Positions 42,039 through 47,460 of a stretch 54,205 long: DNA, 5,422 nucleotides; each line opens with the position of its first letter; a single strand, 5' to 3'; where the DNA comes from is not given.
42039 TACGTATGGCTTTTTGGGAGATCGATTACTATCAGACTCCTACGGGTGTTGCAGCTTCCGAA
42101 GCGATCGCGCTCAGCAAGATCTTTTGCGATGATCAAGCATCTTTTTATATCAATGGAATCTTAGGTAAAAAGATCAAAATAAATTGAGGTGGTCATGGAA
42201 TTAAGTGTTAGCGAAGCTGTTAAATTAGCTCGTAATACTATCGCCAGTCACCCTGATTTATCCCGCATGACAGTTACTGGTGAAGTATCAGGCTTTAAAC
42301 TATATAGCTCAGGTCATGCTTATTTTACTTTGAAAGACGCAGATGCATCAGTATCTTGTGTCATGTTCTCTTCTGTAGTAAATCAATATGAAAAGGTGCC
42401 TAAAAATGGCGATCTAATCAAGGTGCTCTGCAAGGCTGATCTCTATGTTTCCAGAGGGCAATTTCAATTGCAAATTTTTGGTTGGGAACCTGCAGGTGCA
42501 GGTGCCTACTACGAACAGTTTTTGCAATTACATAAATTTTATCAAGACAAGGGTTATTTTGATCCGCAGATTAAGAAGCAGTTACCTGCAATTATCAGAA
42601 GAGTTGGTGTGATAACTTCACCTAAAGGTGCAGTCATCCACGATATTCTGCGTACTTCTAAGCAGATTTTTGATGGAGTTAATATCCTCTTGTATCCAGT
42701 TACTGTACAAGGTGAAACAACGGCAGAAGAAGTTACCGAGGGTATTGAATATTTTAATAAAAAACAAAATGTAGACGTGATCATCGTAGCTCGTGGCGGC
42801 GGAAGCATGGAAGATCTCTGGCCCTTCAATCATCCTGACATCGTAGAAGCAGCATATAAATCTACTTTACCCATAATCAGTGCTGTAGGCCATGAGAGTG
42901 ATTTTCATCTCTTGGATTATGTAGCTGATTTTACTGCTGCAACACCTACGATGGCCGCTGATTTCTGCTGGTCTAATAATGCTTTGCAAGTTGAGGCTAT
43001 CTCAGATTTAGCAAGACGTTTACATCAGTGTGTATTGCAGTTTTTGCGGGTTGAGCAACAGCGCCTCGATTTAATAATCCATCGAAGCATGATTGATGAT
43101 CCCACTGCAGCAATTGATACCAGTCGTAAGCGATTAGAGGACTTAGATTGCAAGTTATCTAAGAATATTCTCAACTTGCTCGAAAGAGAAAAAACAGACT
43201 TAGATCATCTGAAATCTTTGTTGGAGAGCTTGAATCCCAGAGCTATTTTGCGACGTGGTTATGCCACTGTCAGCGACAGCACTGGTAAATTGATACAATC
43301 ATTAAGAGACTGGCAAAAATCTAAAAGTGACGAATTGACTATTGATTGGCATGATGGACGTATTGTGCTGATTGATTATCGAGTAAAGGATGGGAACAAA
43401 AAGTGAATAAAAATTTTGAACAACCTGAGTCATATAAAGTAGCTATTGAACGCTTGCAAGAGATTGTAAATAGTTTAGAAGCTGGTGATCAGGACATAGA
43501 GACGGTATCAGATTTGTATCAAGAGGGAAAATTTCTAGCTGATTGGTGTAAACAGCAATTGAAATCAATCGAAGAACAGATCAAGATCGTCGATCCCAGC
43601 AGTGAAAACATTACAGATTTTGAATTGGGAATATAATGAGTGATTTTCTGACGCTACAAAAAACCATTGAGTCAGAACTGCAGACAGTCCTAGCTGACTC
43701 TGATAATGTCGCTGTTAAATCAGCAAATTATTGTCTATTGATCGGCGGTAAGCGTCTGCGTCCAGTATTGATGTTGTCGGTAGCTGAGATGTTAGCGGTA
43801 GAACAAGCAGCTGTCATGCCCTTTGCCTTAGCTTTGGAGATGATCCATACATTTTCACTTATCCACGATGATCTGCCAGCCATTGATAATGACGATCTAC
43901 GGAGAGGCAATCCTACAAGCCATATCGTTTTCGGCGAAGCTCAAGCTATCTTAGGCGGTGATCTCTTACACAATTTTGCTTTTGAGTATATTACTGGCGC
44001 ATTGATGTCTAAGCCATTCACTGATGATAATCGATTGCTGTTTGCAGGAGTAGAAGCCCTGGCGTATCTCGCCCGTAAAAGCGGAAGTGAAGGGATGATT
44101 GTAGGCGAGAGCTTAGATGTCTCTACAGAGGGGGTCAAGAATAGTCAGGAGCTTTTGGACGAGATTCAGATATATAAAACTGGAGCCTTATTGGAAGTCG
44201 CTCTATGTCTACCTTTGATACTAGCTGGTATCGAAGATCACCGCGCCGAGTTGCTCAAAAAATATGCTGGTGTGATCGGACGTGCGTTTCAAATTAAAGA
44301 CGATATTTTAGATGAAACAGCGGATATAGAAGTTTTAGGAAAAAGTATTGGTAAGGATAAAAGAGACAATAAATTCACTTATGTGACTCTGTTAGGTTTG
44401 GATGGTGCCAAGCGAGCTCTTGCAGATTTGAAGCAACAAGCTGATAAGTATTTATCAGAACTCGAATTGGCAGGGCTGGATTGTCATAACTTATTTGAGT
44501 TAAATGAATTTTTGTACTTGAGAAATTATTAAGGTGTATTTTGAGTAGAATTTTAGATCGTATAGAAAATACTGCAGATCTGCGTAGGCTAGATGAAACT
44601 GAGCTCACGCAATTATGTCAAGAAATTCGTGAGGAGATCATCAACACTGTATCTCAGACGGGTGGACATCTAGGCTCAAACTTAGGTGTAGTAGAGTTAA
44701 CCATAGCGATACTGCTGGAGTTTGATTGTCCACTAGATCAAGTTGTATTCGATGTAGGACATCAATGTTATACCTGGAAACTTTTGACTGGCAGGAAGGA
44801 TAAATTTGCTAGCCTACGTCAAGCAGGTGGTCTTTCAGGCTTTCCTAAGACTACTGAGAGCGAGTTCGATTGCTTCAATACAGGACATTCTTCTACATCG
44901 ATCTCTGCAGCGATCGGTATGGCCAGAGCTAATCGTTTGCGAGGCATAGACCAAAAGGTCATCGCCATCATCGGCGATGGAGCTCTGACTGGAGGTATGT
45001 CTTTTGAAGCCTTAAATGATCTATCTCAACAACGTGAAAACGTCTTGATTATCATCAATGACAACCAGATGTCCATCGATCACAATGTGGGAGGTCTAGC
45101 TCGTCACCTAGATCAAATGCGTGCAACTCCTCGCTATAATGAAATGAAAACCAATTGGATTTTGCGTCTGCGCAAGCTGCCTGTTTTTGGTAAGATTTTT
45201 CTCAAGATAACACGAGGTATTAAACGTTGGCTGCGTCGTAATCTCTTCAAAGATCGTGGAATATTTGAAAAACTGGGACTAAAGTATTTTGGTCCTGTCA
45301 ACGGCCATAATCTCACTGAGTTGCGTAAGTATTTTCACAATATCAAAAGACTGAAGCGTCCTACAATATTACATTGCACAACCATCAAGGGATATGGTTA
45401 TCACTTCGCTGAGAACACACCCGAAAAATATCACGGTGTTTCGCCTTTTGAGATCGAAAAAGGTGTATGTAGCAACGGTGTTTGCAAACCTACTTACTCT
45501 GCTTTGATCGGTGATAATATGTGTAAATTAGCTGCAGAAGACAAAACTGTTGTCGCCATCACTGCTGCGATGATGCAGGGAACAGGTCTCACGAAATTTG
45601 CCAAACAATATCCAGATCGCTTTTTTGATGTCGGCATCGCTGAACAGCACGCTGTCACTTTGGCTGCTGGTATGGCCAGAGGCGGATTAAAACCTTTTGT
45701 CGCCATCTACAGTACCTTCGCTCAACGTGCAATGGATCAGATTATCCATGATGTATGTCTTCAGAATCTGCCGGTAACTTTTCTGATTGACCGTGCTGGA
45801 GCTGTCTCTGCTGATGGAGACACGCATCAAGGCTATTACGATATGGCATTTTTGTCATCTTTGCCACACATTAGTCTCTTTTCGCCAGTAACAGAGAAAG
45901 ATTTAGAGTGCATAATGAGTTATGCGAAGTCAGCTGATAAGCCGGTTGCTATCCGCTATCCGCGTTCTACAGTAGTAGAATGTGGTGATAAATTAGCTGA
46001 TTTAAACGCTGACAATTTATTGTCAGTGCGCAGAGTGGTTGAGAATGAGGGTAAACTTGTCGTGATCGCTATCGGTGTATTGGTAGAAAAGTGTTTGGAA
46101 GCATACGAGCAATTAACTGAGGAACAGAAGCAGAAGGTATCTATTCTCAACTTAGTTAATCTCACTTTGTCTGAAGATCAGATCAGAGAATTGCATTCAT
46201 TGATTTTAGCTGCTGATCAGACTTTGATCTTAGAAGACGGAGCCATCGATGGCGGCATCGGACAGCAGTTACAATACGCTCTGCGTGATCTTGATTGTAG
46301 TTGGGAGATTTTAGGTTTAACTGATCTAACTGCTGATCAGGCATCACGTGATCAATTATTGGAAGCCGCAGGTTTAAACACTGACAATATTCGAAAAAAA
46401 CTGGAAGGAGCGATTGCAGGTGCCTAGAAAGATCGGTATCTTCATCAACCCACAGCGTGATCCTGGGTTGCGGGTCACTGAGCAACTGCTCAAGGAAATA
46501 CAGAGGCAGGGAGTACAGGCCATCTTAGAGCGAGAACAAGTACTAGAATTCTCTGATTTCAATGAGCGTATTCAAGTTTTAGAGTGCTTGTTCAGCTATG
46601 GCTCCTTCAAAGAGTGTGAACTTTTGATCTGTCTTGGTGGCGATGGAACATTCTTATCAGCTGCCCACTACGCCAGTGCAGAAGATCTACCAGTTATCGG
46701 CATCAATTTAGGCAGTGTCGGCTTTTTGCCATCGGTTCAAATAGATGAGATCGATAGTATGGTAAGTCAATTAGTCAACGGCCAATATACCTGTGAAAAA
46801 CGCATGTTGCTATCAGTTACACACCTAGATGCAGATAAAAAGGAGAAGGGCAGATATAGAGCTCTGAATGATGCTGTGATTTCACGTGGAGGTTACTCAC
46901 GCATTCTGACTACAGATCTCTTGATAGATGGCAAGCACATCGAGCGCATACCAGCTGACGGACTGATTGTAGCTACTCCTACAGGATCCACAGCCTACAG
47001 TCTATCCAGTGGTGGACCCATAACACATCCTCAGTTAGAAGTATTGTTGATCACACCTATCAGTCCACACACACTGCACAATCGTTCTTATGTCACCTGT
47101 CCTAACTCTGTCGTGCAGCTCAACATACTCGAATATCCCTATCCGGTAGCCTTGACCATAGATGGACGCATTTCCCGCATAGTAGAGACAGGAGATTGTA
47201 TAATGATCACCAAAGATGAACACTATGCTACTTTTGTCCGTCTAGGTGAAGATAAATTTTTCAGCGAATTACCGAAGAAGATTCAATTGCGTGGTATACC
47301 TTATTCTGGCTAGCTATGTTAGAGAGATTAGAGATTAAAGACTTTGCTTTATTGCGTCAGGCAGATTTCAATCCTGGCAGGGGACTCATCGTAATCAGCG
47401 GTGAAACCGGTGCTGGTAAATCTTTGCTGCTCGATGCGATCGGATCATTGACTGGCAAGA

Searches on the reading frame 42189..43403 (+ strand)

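Call 52: search_protein_families(library=pfam, proteins=[window:42189-43403:+], max_evalue=0.001)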
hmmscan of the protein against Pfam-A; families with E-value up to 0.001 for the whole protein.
window:42189-43403:+ (405 aa): 4 families
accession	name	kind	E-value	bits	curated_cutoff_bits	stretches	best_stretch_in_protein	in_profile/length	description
PF02601.20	Exonuc_VII_L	-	6.4e-83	279.3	35.9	2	123-342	1-218/315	Exonuclease VII, large subunit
PF13742.12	tRNA_anti_2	-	1.5e-21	76.9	27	1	5-96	1-91/95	OB-fold nucleic acid binding domain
PF01336.31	tRNA_anti-codon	-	9.5e-10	38.7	27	1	28-101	2-74/75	OB-fold nucleic acid binding domain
PF00465.25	Fe-ADH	-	0.00026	21.1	31.3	1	128-209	14-94/168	Iron-containing alcohol dehydrogenase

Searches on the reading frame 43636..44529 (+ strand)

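Call 52: search_protein_families(library=pfam, proteins=[window:43636-44529:+], max_evalue=0.001)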
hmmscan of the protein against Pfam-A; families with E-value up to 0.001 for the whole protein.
window:43636-44529:+ (298 aa): 1 family
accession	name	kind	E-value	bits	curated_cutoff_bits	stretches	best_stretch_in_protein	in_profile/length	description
PF00348.22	polyprenyl_synt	-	1.7e-50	172.1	27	1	28-262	6-230/251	Polyprenyl synthetase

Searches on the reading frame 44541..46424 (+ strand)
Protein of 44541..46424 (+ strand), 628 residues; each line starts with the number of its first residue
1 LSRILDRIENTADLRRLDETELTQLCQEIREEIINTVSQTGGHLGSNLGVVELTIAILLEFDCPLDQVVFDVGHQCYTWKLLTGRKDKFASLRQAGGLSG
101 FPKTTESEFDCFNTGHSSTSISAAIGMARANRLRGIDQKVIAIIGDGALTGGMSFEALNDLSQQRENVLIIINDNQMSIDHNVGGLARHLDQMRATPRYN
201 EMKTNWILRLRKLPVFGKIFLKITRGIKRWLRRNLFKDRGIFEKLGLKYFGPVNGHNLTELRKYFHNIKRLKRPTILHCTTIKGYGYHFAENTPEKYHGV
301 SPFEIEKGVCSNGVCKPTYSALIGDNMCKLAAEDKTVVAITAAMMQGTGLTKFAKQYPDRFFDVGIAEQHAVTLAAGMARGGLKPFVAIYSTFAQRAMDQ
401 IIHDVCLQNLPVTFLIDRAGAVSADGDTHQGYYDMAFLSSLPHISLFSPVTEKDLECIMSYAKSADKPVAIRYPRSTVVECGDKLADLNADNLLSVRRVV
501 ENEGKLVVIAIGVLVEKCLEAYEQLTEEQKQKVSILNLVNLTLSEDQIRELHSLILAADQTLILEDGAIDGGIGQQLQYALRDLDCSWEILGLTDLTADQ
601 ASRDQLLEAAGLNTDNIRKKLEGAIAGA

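Call 35: search_protein_families(library=pfam, proteins=[window:44541-46424:+], max_evalue=0.01)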
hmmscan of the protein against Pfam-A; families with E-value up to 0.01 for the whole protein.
window:44541-46424:+ (628 aa): 6 families
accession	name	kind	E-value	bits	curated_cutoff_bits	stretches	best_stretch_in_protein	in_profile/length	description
PF13292.11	DXP_synthase_N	-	3.6e-112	374.5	21.2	1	5-281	1-274/274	1-deoxy-D-xylulose-5-phosphate synthase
PF02779.29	Transket_pyr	-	1.4e-41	142.5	27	1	317-477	3-171/174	Transketolase, pyrimidine binding domain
PF02780.25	Transketolase_C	-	4.3e-10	40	25.9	1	500-617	6-124/124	Transketolase, C-terminal domain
PF00456.26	Transketolase_N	-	4e-09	36.4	22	1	28-185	8-193/334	Transketolase, thiamine diphosphate binding domain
PF02775.26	TPP_enzyme_C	-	2e-06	28.1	21.9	1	115-177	28-84/151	Thiamine pyrophosphate enzyme, C-terminal TPP binding domain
PF00676.26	E1_dh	-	0.00046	19.7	22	1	116-178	102-164/300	Dehydrogenase E1 component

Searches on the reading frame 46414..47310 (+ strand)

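Call 52: search_protein_families(library=pfam, proteins=[window:46414-47310:+], max_evalue=0.001)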
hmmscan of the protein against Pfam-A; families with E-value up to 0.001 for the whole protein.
window:46414-47310:+ (299 aa): 2 families
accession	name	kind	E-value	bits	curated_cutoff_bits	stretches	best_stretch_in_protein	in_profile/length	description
PF20143.4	NAD_kinase_C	-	1.7e-26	92.9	23.7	1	151-277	1-126/126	ATP-NAD kinase C-terminal domain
PF01513.26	NAD_kinase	-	6.6e-16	59.2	25.5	1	7-125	1-130/130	ATP-NAD kinase N-terminal domain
